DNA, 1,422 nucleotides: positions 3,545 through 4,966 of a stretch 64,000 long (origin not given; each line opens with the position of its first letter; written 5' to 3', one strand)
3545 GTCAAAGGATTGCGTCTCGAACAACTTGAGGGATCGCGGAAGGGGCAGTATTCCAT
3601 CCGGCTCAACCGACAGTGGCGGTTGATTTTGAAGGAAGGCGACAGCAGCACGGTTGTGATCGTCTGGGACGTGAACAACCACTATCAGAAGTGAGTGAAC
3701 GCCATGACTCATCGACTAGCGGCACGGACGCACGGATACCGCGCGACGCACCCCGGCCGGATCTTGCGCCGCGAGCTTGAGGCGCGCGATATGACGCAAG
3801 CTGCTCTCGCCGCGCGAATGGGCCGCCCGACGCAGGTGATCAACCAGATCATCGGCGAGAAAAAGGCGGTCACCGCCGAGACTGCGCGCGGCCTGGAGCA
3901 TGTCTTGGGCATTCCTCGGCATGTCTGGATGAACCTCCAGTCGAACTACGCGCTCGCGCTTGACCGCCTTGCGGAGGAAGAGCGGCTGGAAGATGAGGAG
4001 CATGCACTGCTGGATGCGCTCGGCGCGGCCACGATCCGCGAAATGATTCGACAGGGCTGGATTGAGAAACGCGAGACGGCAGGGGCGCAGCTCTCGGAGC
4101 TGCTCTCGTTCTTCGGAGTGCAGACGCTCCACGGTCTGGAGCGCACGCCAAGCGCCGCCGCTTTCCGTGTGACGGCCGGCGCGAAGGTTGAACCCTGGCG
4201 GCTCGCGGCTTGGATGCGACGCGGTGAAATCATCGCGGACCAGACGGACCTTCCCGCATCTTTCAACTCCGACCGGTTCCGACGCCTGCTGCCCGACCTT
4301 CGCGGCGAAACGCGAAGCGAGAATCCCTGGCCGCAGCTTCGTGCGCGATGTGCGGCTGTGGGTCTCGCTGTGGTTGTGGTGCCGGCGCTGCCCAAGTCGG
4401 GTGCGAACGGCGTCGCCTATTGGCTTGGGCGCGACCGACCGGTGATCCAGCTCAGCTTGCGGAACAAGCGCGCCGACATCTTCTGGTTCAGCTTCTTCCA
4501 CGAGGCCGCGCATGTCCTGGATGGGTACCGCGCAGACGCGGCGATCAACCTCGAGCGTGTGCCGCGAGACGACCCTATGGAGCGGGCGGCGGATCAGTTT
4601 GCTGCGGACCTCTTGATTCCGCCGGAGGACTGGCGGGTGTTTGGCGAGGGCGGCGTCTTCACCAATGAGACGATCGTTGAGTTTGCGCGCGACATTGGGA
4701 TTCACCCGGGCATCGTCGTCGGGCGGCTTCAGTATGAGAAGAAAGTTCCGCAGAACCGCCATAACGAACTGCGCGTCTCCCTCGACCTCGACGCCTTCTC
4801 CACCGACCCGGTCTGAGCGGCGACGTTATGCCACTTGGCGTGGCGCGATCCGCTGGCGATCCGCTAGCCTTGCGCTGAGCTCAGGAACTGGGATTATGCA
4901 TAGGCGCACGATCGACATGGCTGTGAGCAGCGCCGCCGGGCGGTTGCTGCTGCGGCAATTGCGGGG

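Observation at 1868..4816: Tandem higB/higA modules in which HigA is fused to an ImmA/IrrE metallopeptidase domain; first toxin copy internally deleted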

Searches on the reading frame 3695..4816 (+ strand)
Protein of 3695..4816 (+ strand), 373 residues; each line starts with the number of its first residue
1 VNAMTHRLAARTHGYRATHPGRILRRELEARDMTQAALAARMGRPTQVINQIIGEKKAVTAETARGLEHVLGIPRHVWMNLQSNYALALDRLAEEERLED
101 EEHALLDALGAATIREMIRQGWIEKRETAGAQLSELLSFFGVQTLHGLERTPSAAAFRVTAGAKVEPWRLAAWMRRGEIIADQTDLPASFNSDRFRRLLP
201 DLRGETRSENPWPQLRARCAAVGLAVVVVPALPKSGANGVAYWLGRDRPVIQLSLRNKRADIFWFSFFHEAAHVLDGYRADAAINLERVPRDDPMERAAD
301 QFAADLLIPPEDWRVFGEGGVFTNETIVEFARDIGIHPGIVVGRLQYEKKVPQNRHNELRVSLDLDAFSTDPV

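Call 3: search_protein_families(library=pfam, proteins=[window:3695-4816:+], max_evalue=1)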
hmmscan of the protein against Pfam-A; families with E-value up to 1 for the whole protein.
window:3695-4816:+ (373 aa): 6 families
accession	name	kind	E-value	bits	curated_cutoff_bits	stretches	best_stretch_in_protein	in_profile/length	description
PF06114.19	Peptidase_M78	-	1.5e-06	28.4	22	1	233-314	14-93/123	IrrE N-terminal-like domain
PF01381.28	HTH_3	-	7.1e-06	26.4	23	1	24-74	1-51/55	Helix-turn-helix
PF12802.13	MarR_2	-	0.0076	16.8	27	0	29-54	15-42/61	MarR family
PF13443.12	HTH_26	-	0.066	13.9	22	1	24-63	2-42/63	Cro/C1-type HTH DNA-binding domain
PF13560.12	HTH_31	-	0.078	13.7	27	1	21-76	3-59/64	Helix-turn-helix domain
PF14247.12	DUF4344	-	0.3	11.3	29.6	1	258-311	88-133/220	Putative metallopeptidase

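Call 4: search_protein_families(library=ncbifam, proteins=[window:3695-4816:+], max_evalue=1)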
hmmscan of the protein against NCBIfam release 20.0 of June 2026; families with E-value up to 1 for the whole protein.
window:3695-4816:+ (373 aa): 3 families
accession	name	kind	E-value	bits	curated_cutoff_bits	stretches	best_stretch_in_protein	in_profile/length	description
TIGR02607.1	antidote_HigA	equivalog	1.1e-14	54.1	47.7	1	16-88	3-76/81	HigA family addiction module antitoxin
TIGR00270.2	TIGR00270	equivalog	0.0029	17.4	110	1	22-73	78-129/159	multiprotein bridging factor aMBF1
NF052239.1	antitox_spr1629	equivalog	0.014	14.5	335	1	240-312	185-255/377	spr1629 family repressor/antitoxin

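Call 6: search_protein_families(library=padloc, proteins=[window:3695-4816:+], max_evalue=1)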
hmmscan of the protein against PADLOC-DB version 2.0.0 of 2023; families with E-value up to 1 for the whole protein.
window:3695-4816:+ (373 aa): 14 families
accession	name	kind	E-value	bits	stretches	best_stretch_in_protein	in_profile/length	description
PDLC03982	PD-Lambda-2_B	-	4.3e-36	123.1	1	27-350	67-378/402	-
PDLC04141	capP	-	8.4e-08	30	1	256-333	60-138/242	capP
PDLC04775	PDC-M69A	-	6e-06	24.8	1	22-76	10-64/113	-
PDLC03949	RmrA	-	0.00038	17.4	2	289-312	207-230/363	-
PDLC03948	RmrA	-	0.00047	17.2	1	21-79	11-68/397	-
PDLC03946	RmrA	-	0.0011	15.8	1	241-315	170-235/357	-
PDLC03951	RmrA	-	0.0012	15.9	1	237-312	178-251/400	-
PDLC03945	RmrA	-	0.0017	15.6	1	241-312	186-255/394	-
PDLC03944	RmrA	-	0.0019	15.3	1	248-313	184-248/384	-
PDLC03952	RmrA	-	0.0019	15.1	1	235-311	193-267/395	-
PDLC03954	RmrA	-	0.0029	14.6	1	221-311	168-255/380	-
PDLC03953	RmrA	-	0.0041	14.4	1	235-312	180-248/373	-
PDLC03947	RmrA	-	0.011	12.5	1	240-311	186-255/383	-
PDLC02926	HTH_VI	-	0.019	13.2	1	28-84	10-66/92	-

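Call 7: search_solved_structures(query=window:3695-4816:+, max_evalue=1, show_alignments=2)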
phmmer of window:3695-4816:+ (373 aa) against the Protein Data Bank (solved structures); distinct sequences matched with E-value up to 1: 11.
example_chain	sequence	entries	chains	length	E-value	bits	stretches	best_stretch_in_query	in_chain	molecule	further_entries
6jpi_A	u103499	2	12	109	6e-11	45.2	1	12-107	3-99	HTH cro/C1-type domain-containing protein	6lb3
7csv_A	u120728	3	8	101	8.1e-11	44.7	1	12-106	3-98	HTH cro/C1-type domain-containing protein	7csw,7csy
6f8h_A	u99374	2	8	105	1.5e-08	37.2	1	11-92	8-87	XRE family transcriptional regulator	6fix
6f8s_A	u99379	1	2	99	2.5e-08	36.5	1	13-93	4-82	XRE family transcriptional regulator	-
3trb_A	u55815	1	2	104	1.7e-07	33.8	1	13-99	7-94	Virulence-associated protein I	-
3cec_A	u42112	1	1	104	1.8e-05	27.1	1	16-88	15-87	Putative antidote protein of plasmid maintenance system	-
6chv_A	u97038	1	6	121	2.8e-05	26.5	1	14-88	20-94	Antitoxin HigA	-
4mcx_A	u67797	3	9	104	2.9e-05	26.4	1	15-88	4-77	Antidote protein | Antitoxin HigA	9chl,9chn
6cf1_A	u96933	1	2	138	4e-05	26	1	14-88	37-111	Antitoxin HigA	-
4mct_A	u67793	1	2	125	4.7e-05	25.8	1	15-88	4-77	Antidote protein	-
2icp_A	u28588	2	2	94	0.0023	20.2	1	19-89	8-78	antitoxin higa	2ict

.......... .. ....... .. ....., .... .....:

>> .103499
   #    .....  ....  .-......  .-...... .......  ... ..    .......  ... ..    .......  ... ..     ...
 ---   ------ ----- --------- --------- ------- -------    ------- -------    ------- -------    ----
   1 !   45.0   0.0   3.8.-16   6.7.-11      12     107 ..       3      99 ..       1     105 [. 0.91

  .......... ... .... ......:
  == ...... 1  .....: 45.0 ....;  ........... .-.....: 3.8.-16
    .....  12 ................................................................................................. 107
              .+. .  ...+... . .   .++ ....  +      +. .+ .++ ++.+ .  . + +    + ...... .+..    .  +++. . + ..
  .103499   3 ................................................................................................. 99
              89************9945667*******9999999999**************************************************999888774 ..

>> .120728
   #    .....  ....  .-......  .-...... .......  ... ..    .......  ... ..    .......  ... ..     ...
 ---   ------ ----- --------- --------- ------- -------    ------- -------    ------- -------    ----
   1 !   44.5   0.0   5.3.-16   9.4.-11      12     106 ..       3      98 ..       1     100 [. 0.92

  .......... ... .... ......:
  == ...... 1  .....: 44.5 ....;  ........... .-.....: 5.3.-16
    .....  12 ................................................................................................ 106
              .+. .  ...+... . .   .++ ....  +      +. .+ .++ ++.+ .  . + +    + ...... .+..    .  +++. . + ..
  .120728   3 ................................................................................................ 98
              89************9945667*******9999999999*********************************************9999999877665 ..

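Call 17: find_encoding_contigs(protein=window:3695-4816:+, flank=10000, max_places=6)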
Protein window:3695-4816:+ (373 aa): no gene with exactly this product is on record in the collection.

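Call 19: find_homologous_proteins(query=window:3695-4816:+, max_evalue=0.00001)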
Query window:3695-4816:+ (373 aa): 1899 proteins with E <= 0.00001 among 8000 candidates; the best 120 are listed.
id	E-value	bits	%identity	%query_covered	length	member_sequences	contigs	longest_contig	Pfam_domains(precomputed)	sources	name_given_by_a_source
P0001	5.5e-220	748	98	91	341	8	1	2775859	-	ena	-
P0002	1.6e-174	598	72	99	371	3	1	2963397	PF01381.29,PF06114.20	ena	-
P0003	2.7e-172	591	73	98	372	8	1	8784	PF01381.29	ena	-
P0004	8.8e-172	589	73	99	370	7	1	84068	PF01381.29,PF06114.20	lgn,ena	-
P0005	2.5e-170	584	72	99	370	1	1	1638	PF01381.29,PF06114.20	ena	-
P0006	1.7e-169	582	72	99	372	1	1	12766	PF01381.29,PF06114.20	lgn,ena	-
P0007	2.1e-169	581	72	98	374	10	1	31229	PF01381.29,PF06114.20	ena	-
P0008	3.6e-169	581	72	99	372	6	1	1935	PF01381.29,PF06114.20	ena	-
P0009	4.9e-169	580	71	99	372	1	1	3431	PF01381.29,PF06114.20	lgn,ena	-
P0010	1.1e-167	576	71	99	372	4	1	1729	PF01381.29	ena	-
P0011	1.5e-152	526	63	99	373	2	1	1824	PF01381.29,PF06114.20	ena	-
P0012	3.3e-152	525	70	90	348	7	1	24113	PF06114.20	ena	-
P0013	1.4e-143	496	64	96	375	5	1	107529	-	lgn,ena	-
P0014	3.6e-143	495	64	95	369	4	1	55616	-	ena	-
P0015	1.1e-142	493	63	96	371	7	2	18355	PF06114.20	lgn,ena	-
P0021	2.2e-105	371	52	96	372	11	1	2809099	-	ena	-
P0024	2.8e-92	328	46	99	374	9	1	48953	-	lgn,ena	-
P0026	4.1e-91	324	46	96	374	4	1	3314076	-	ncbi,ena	-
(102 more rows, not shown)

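Call 20: find_encoding_contigs(protein=P0001, flank=8000, max_places=4)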
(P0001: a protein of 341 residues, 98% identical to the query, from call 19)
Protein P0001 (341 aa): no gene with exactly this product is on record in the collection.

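Call 21: find_encoding_contigs(protein=P0021, flank=8000, max_places=4)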
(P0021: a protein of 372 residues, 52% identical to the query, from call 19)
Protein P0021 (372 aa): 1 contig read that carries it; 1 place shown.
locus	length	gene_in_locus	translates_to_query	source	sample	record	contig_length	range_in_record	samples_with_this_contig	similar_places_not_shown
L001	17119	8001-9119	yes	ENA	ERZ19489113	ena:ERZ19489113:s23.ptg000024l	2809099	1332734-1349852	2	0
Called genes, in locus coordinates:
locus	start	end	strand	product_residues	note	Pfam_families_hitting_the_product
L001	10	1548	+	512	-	PF00135:COesterase, PF20434:BD-FAE, PF00326:Peptidase_S9 (weak), PF07859:Abhydrolase_3 (weak)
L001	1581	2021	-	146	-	-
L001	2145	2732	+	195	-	-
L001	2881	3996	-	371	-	-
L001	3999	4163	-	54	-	-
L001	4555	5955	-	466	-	PF00330:Aconitase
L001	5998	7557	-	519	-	PF00682:HMGL-like, PF22617:HCS_D2, PF08502:LeuA_dimer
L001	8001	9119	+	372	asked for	-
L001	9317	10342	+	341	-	PF06114:Peptidase_M78 (weak)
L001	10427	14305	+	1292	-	PF19078:Big_12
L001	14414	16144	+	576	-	PF07969:Amidohydro_3, PF01979:Amidohydro_1 (faint)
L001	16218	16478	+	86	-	-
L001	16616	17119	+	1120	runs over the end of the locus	PF14312:FG-GAP_2 (faint)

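Call 22: find_encoding_contigs(protein=P0002, flank=8000, max_places=4)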
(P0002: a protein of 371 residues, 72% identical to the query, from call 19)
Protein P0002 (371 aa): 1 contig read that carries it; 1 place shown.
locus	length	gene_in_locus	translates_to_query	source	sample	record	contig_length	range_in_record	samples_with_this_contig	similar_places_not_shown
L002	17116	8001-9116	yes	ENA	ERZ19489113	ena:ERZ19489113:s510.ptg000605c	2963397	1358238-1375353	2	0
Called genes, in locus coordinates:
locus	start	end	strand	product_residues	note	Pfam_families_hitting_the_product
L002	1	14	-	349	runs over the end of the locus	PF00296:Bac_luciferase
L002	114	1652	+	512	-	PF00135:COesterase, PF20434:BD-FAE, PF00326:Peptidase_S9 (weak), PF07859:Abhydrolase_3 (weak)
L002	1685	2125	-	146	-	-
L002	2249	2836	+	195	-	-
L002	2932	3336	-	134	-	-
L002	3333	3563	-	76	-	-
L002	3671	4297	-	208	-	PF01936:NYN (weak)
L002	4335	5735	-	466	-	PF00330:Aconitase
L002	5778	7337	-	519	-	PF00682:HMGL-like, PF22617:HCS_D2, PF08502:LeuA_dimer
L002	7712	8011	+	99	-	PF05015:HigB-like_toxin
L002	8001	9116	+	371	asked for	PF01381:HTH_3 (faint), PF06114:Peptidase_M78 (weak)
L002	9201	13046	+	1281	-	PF19078:Big_12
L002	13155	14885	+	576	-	PF07969:Amidohydro_3, PF01979:Amidohydro_1 (faint)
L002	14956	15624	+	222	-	-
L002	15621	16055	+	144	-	-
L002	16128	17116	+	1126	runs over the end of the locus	PF14312:FG-GAP_2 (faint)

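Call 27: find_related_loci(query=window:3695-4816:+, collection=genome_contigs, flank=4000)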
Query window:3695-4816:+ (373 aa) in genome_contigs; peptide patterns used: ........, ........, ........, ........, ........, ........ (x = any residue, [..] = any of these).
600 stretches matched a pattern (row limit reached: there are more); 516 encode a relative of the query (tblastn E <= 1e-3); the best 80 are kept; 80 distinct loci.
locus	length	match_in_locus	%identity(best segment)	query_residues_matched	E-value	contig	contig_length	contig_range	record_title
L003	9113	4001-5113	72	2-372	7e-167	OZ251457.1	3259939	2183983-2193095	MAG: Dehalococcoidia bacterium isolate 625aef2d-bb65-4528-802e-f9b0f5c04a3f genome assembly, chromosome: 1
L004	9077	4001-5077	64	15-372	4e-151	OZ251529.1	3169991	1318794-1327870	MAG: Dehalococcoidia bacterium isolate 64543fda-5a3a-48f4-bbbd-4b73dd240877 genome assembly, chromosome: 1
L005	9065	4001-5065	46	17-371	1e-86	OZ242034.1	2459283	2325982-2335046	MAG: Dehalococcoidia bacterium isolate 72ec99ff-6f13-4058-b9f9-659670a83d8f genome assembly, chromosome: 1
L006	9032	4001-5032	41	17-361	2e-78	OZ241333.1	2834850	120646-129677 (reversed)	MAG: Dehalococcoidia bacterium isolate d207695e-97df-45e8-9d78-a3ca6e64d348 genome assembly, chromosome: 1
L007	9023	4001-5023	44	20-360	5e-78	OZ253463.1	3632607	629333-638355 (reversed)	MAG: Chloroflexota bacterium isolate 29d2856e-e75a-4040-aa7f-32dfb5fb0cd3 genome assembly, chromosome: 1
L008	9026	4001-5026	43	10-351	1e-76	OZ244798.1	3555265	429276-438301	MAG: Chloroflexota bacterium isolate 2a568fc5-af87-46f8-82f8-bda4512a6bab genome assembly, chromosome: 1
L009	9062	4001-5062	43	17-370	2e-76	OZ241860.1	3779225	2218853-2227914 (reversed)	MAG: Dehalococcoidia bacterium isolate 622caf9c-9a0b-40dd-93ad-3e8d7e620a5e genome assembly, chromosome: 1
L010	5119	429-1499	40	17-372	2e-75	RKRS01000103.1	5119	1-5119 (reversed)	MAG: Dehalococcoidia bacterium isolate PNGco_C_binSS7 scaffold_4011, whole genome shotgun sequence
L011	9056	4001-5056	42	10-361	1e-74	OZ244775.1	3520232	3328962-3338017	MAG: Chloroflexota bacterium isolate 16d11fe7-7e2c-40b4-8e2f-5374e7366b5d genome assembly, chromosome: 1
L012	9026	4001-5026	43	20-361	1e-74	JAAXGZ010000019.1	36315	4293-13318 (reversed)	MAG: Caldilineales bacterium isolate Plut_88876 unfiltered_Plut_88876_genomic_contig_987760, whole genome shotgun sequen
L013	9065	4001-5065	40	19-372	2e-74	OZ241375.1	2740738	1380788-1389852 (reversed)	MAG: Dehalococcoidia bacterium isolate b07fa7da-9862-47df-848d-64ec3822ffc5 genome assembly, chromosome: 1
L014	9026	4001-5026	43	20-361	6e-74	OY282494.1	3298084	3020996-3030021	MAG: uncultured Dehalococcoidia bacterium genome assembly, chromosome: 1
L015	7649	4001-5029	43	20-360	4e-74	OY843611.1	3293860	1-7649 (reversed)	MAG: Dehalococcoidia bacterium isolate 0645ce6a-a204-477d-b04f-0f5024184dab genome assembly, chromosome: 1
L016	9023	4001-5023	42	20-360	1e-73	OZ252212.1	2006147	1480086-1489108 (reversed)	MAG: Dehalococcoidia bacterium isolate 2c0ee643-f4a4-4bf7-88cd-b43e800f7193 genome assembly, chromosome: 1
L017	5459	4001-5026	43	20-361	4e-73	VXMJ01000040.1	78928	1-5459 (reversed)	MAG: Caldilineaceae bacterium SB0661_bin_34 NODE_394_length_78928_cov_60.392023, whole genome shotgun sequence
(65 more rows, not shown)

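Call 40: search_dna_similar(query=window:3695-4816:+, collection=plasmids, mode=protein, max_rows=15)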
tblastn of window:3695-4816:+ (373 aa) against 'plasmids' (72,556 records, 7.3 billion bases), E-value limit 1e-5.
Records with a match: 71; places in all: 71; records where one place covers at least 80% of the query: 37.
Best place of each record, by identity: <60% 71.
By first word of the organism name: Rhizobium 7; Agrobacterium 5; Rhodococcus 4; Acinetobacter 4; Sinorhizobium 3; Mesorhizobium 3; Arthrobacter 3; Paracoccus 3; Acaryochloris 2; Paraburkholderia 2; and 32 more.
By predicted mobility (MOB-suite, as given by PLSDB): non-mobilizable 40; conjugative 22; mobilizable 9.
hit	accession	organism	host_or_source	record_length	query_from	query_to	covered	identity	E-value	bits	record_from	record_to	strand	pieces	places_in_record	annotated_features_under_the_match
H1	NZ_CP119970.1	Gloeocapsopsis dulcis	Dried cell culture,Desert, underside of ...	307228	20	363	92%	40.3%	8e-51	189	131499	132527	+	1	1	HigA family addiction module antitoxin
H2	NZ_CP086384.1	Deinococcus radiophilus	Harpadon nehereus,cell culture,2 Mrad ...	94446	17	367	94%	35.5%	7e-40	157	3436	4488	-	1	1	HigA family addiction module antitoxin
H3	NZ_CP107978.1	Streptomyces coelicoflavus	-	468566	20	365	93%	35.4%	2e-28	124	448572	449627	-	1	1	ImmA/IrrE family metallo-endopeptidase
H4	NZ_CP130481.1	Rhodococcus aetherivorans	Bacteria, whole organism,Rough variant ...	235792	13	350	91%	35.3%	3e-30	129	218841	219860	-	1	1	HigA family addiction module antitoxin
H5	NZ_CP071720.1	Acaryochloris sp. 'Moss Beach'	culture,intertidal zone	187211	16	364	94%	33.0%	7e-37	149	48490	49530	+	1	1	HigA family addiction module antitoxin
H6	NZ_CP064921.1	Acaryochloris marina S15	cell culture,surface of Pikea pinnata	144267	16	364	94%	33.0%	1e-36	148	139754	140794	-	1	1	HigA family addiction module antitoxin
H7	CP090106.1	Sinorhizobium meliloti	Medicago,Cell culture,Plant nodule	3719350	17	361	92%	32.9%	2e-30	130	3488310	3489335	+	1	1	HigA family addiction module antitoxin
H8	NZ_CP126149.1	Sagittula sp. MA-2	Cell culture,Coastal seawater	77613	15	353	91%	33.3%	4e-32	135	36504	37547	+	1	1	HigA family addiction module antitoxin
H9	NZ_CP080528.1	Mesorhizobium sp. AR07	Oxytropis sp.,Cell culture,root nodule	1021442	20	354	90%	33.1%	5e-33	137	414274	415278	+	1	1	record has no annotation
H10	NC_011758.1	Methylorubrum extorquens CM4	-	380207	17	367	94%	31.6%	1e-25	115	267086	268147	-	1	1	ImmA/IrrE family metallo-endopeptidase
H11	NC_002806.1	Microscilla sp. PRE1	-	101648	20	365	93%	31.7%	4e-37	149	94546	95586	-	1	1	ImmA/IrrE family metallo-endopeptidase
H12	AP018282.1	Chondrocystis sp. NIES-4102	-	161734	16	363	93%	31.1%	7e-32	134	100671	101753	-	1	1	XRE family plasmid maintenance system antidote protein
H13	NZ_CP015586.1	Roseomonas gilardii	Purified bacterial strains from deep ...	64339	17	371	95%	30.2%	8e-27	119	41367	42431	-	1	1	ImmA/IrrE family metallo-endopeptidase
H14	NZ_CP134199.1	Paraburkholderia sp. FT54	single cell,Rhizosphere soil of Tomato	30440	20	360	91%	31.1%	4e-31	132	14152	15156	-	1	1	HigA family addiction module antitoxin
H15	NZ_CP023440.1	Thauera sp. K11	cell culture,sludge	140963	20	360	91%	30.9%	5e-29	125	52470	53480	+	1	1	HigA family addiction module antitoxin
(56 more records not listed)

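Call 41: search_dna_similar(query=window:3695-4816:+, collection=phages, mode=protein, max_rows=15)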
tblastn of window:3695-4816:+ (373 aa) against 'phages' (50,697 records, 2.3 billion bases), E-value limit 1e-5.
Records with a match: 7; places in all: 7; records where one place covers at least 80% of the query: 4.
Best place of each record, by identity: <60% 7.
By first word of the organism name: phage 2; Bacteriophage 2; Rhodococcus 2; Achromobacter 1.
By host as written in the record: - 4; Rhodococcus equi 2; Achromobacter sp. 1.
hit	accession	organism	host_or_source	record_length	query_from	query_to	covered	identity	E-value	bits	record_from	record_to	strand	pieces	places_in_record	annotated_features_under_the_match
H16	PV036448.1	phage NatCom_34192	human feces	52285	10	367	96%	31.3%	1e-30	129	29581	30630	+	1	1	transcriptional regulator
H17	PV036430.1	phage NatCom_20922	human feces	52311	10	367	96%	31.0%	7e-30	127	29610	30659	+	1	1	transcriptional regulator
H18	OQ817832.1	Achromobacter phage CF418P1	Achromobacter sp.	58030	20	346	88%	31.9%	3e-33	136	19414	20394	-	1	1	antitoxin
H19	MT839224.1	Bacteriophage sp.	human fecal samples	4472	1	360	97%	26.3%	1e-19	97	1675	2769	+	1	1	record has no annotation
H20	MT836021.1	Bacteriophage sp.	human fecal samples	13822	19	85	18%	41.2%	7e-6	54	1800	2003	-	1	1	record has no annotation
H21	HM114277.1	Rhodococcus phage E3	Rhodococcus equi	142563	13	85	20%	37.0%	2e-6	56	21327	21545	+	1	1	gp50: putative DNA-binding helix-turn-helix protein | gp49: putative integral membrane protein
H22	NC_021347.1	Rhodococcus phage E3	Rhodococcus equi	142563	13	85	20%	37.0%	2e-6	56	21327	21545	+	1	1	gp50: plasmid antitoxin with HTH domain | gp49: putative integral membrane protein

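Call 42: get_annotated_region(hit=H1, flank=2500)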
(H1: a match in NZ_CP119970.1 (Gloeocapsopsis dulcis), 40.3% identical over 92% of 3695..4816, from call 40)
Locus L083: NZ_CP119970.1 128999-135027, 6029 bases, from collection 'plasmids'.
description: Gloeocapsopsis dulcis strain AAB1 plasmid unnamed1, complete sequence
organism: Gloeocapsopsis dulcis (NCBI taxid 2859516)
taxonomy: Bacteria; Cyanobacteriota; Cyanophyceae; Chroococcales; Chroococcaceae; Gloeocapsopsis; Gloeocapsopsis dulcis
host: -; source: Dried cell culture,Desert, underside of quartz rock; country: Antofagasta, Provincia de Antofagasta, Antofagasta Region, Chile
typing (MOB-suite, as given by PLSDB): non-mobilizable; replicon rep_cluster_1633
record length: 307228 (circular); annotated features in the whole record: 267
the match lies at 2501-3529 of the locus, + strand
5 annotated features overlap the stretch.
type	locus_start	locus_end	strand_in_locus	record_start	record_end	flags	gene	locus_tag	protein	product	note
CDS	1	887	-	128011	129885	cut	thrS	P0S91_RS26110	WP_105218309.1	threonine--tRNA ligase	GO:0006435 - threonyl-tRNA aminoacylation [Evidence IEA]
CDS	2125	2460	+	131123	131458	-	-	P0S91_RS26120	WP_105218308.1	killer suppression protein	-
CDS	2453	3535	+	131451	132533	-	-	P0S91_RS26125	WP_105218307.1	HigA family addiction module antitoxin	-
CDS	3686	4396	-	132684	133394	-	-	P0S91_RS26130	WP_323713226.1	IS6 family transposase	-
CDS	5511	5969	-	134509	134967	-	-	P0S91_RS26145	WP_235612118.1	family 10 glycosylhydrolase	-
